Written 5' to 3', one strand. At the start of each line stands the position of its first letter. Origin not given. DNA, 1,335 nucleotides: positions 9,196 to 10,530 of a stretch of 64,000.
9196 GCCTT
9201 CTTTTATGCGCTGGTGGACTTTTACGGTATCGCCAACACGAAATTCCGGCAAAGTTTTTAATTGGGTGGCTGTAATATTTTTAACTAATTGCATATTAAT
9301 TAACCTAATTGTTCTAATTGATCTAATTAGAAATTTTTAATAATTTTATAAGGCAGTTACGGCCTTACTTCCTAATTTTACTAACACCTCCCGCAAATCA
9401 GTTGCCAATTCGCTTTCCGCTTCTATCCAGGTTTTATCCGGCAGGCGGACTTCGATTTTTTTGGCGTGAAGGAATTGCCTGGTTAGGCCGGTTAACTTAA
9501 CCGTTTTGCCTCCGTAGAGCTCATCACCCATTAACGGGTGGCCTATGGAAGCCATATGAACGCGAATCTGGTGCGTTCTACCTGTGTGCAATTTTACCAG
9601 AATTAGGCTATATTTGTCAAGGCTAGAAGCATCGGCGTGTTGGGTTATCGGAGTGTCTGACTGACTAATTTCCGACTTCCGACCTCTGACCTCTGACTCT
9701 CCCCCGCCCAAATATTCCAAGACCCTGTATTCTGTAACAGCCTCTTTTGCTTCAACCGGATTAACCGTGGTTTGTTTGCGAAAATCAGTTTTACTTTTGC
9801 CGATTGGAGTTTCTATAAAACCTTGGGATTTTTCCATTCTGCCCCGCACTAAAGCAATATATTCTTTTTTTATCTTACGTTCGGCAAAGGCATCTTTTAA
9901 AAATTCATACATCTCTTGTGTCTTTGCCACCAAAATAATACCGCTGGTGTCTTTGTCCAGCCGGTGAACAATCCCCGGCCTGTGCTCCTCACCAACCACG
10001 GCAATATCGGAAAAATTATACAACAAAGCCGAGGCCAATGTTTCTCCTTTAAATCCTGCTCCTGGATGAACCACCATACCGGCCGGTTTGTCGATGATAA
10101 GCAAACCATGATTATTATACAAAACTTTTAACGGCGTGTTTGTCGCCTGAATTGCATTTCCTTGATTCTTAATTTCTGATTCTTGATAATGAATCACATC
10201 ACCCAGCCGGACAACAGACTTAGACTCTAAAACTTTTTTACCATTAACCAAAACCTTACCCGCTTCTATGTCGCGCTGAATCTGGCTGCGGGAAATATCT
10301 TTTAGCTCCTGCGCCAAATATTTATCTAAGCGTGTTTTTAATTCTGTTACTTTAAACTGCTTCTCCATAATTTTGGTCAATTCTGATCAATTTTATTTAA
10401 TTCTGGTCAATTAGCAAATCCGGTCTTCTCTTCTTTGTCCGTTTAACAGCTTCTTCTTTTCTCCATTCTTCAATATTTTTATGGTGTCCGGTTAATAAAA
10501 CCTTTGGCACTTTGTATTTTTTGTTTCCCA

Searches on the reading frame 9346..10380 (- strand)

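Call 23: search_protein_families(library=pfam, proteins=[window:9346-10380:-], max_evalue=0.001)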
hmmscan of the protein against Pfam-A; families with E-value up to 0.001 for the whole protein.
window:9346-10380:- (344 aa): 2 families
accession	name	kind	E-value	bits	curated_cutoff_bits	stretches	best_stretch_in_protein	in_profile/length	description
PF00849.27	PseudoU_synth_2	-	1.4e-34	119.9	26.8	1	93-278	2-152/152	RNA pseudouridylate synthase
PF01479.30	S4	-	1.5e-13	50.7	22.8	1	17-63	2-48/48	S4 domain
